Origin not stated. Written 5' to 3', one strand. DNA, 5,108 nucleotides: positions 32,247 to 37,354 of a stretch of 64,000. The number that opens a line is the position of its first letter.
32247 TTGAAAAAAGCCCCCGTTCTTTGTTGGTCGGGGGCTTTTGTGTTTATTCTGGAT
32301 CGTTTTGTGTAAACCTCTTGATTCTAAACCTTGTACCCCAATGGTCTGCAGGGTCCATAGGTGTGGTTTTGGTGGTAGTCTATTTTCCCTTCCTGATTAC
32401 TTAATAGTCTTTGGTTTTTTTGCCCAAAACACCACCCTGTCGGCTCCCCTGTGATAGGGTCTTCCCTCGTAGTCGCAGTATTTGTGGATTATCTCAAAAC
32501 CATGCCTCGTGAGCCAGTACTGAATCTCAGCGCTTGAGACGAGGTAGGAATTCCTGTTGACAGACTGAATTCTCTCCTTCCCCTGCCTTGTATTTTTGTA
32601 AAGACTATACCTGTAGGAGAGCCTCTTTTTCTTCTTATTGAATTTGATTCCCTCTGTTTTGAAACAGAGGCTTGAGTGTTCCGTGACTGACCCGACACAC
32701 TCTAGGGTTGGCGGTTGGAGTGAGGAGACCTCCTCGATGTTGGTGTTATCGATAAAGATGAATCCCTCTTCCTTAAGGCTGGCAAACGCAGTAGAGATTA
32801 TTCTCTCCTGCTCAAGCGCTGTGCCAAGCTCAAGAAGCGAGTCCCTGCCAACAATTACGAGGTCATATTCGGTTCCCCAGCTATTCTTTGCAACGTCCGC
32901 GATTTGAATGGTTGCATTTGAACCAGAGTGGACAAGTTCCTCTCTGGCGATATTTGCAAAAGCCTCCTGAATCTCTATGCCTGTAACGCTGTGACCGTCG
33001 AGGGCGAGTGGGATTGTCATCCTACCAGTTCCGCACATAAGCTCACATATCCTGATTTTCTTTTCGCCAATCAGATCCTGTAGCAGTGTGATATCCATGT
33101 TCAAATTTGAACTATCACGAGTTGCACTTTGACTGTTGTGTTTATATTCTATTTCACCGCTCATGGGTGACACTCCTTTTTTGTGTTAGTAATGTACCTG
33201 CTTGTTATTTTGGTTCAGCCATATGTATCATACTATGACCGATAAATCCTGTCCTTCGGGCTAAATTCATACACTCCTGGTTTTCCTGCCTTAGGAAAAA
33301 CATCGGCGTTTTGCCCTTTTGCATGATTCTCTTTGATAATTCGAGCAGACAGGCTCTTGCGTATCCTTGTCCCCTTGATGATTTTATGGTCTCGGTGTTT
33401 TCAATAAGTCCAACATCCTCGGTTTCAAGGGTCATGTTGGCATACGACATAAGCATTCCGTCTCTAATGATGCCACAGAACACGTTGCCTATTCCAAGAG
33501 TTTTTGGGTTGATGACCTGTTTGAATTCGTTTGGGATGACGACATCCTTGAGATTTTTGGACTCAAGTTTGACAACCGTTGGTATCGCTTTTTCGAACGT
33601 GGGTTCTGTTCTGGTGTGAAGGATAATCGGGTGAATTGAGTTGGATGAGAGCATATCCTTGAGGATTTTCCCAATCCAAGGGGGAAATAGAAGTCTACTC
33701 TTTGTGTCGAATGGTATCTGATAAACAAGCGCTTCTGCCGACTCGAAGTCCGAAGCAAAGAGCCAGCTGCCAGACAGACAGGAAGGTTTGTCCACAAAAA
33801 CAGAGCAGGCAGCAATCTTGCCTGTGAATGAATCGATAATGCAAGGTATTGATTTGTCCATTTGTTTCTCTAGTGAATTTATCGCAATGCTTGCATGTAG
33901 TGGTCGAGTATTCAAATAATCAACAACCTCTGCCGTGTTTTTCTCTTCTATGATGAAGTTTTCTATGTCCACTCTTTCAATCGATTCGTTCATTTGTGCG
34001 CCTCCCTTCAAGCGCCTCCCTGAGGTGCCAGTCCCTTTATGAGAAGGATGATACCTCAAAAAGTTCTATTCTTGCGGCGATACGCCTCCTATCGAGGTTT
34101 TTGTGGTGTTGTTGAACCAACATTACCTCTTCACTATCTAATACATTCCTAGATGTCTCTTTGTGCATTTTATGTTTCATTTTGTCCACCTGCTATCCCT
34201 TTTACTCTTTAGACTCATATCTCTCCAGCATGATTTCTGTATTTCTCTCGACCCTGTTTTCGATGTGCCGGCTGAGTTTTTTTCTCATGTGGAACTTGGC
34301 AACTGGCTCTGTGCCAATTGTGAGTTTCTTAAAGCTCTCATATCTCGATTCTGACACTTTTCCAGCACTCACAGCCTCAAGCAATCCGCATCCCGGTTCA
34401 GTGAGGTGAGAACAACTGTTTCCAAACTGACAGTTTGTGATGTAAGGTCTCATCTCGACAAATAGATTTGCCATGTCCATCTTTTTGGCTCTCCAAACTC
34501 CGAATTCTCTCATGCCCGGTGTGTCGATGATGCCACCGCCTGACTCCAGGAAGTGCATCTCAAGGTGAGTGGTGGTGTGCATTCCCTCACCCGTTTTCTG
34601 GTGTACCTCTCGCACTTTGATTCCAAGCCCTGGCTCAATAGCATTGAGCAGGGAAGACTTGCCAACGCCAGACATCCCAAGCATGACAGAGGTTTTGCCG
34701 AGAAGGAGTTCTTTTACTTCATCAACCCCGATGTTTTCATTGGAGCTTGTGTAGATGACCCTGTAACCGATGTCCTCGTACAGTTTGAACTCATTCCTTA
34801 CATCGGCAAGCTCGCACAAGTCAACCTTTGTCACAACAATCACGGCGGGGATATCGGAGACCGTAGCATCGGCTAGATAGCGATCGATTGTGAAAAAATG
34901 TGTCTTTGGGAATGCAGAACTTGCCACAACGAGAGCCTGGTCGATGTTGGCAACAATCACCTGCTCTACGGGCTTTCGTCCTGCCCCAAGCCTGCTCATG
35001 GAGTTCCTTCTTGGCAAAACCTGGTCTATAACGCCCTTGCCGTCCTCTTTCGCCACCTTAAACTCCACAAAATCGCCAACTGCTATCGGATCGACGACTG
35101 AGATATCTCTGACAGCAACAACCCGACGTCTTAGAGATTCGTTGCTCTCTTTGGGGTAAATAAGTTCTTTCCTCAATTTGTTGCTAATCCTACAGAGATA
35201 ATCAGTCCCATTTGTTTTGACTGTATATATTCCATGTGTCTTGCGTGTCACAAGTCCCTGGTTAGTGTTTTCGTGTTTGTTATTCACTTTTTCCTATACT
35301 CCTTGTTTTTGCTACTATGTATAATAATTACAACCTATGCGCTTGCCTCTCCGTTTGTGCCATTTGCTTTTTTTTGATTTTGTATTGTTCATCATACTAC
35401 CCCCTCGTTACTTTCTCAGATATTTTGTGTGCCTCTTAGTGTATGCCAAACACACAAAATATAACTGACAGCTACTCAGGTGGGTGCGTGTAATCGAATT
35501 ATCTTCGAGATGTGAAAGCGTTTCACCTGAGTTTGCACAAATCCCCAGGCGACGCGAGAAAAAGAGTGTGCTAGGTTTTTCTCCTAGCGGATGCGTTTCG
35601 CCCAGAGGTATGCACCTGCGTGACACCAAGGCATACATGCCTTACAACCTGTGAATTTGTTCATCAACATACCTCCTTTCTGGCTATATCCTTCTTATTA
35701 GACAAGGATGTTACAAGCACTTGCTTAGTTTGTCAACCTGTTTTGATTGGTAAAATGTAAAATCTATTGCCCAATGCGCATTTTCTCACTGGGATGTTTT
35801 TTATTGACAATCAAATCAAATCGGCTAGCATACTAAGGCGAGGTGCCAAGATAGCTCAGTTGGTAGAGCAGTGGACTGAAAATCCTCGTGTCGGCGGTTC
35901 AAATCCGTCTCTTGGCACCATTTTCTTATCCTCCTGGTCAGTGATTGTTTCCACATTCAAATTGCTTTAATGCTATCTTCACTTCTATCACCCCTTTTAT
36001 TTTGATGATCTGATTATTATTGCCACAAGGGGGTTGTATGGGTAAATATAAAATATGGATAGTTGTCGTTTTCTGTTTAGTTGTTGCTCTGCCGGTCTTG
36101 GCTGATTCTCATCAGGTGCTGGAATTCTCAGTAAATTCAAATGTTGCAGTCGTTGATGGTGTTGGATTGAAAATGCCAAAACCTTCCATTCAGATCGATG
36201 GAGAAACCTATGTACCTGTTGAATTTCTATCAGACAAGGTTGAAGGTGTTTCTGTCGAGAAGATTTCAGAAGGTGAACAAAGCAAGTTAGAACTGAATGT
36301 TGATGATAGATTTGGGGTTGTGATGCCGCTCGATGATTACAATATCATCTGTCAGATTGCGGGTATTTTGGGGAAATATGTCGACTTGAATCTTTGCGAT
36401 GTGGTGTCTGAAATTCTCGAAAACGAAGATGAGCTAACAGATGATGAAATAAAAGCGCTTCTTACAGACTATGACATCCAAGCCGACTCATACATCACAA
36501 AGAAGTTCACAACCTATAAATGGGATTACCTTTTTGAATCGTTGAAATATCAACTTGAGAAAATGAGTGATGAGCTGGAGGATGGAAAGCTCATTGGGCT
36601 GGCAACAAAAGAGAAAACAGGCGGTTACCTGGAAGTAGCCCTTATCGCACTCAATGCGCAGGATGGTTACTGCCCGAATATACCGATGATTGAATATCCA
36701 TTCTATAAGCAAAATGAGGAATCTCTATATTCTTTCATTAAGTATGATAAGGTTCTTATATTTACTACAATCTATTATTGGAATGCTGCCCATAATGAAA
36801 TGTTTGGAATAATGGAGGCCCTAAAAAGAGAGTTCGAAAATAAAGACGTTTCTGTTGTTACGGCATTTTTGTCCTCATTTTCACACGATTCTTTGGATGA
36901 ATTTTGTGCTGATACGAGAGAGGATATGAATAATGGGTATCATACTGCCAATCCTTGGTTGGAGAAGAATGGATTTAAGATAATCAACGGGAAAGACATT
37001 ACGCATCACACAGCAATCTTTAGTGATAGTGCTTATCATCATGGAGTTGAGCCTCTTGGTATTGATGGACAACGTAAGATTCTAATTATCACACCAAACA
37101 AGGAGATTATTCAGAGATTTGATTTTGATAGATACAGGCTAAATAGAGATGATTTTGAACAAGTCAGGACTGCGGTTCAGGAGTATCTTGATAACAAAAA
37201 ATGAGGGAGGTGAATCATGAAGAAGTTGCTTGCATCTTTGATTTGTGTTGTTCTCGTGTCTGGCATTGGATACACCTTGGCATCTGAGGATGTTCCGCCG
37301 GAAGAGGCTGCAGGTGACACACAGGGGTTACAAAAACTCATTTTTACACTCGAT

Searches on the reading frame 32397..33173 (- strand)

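Call 41: search_protein_families(library=pfam, proteins=[window:32397-33173:-], max_evalue=0.001)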
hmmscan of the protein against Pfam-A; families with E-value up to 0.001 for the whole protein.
window:32397-33173:- (258 aa): 5 families
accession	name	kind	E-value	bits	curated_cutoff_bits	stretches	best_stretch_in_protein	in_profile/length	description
PF13649.12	Methyltransf_25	-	1.3e-09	39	27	1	42-137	1-97/97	Methyltransferase domain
PF13847.12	Methyltransf_31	-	8e-08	32.5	27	1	38-160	3-132/145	Methyltransferase domain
PF08242.18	Methyltransf_12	-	2.8e-06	28.4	30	1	44-138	2-97/98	Methyltransferase domain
PF13489.12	Methyltransf_23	-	1.8e-05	25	27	1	36-230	20-163/164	Methyltransferase domain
PF08241.18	Methyltransf_11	-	3.2e-05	24.9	21.2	1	47-141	5-95/95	Methyltransferase domain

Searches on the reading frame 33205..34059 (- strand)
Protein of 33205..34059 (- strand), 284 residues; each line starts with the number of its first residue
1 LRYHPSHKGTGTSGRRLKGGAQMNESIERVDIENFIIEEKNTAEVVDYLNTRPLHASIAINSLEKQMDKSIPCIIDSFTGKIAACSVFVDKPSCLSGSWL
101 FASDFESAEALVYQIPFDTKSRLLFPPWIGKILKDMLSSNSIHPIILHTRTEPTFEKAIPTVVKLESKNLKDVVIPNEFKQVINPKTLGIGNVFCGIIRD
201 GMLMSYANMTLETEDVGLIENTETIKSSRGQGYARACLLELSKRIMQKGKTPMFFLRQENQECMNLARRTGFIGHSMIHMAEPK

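Call 41: search_protein_families(library=pfam, proteins=[window:33205-34059:-], max_evalue=0.001)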
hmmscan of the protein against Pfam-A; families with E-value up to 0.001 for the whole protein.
window:33205-34059:- (284 aa): 2 families
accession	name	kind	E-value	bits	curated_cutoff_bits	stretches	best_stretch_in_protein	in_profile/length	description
PF08445.16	FR47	-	2.4e-06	27.9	22.1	1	210-273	15-78/86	FR47-like protein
PF00583.31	Acetyltransf_1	-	0.00079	20.1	20.7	0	194-272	35-116/116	Acetyltransferase (GNAT) family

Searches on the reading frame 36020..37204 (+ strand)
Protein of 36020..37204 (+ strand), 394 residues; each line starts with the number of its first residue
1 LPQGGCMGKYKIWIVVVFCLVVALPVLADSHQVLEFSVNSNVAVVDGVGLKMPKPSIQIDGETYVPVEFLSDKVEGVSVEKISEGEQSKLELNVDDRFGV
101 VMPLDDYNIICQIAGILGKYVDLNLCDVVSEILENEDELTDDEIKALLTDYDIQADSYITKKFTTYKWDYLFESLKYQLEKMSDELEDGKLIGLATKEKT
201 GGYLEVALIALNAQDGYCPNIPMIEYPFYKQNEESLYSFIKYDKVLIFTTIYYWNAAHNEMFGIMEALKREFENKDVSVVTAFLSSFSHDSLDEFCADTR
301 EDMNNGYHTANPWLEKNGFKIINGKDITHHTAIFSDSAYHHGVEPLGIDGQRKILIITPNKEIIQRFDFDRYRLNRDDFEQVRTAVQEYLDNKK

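Call 41: search_protein_families(library=pfam, proteins=[window:36020-37204:+], max_evalue=0.001)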
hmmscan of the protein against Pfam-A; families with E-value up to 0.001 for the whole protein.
window:36020-37204:+ (394 aa): 1 family
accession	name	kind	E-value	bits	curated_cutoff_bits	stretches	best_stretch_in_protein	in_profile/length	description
PF07833.16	Cu_amine_oxidN1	-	5.5e-06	26.7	24.2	1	29-74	48-93/108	Copper amine oxidase N-terminal domain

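Call 71: search_protein_families(library=padloc, proteins=[window:36020-37204:+], max_evalue=0.001)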
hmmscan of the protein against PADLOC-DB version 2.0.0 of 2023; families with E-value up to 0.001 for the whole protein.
window:36020-37204:+ (394 aa): 0 families
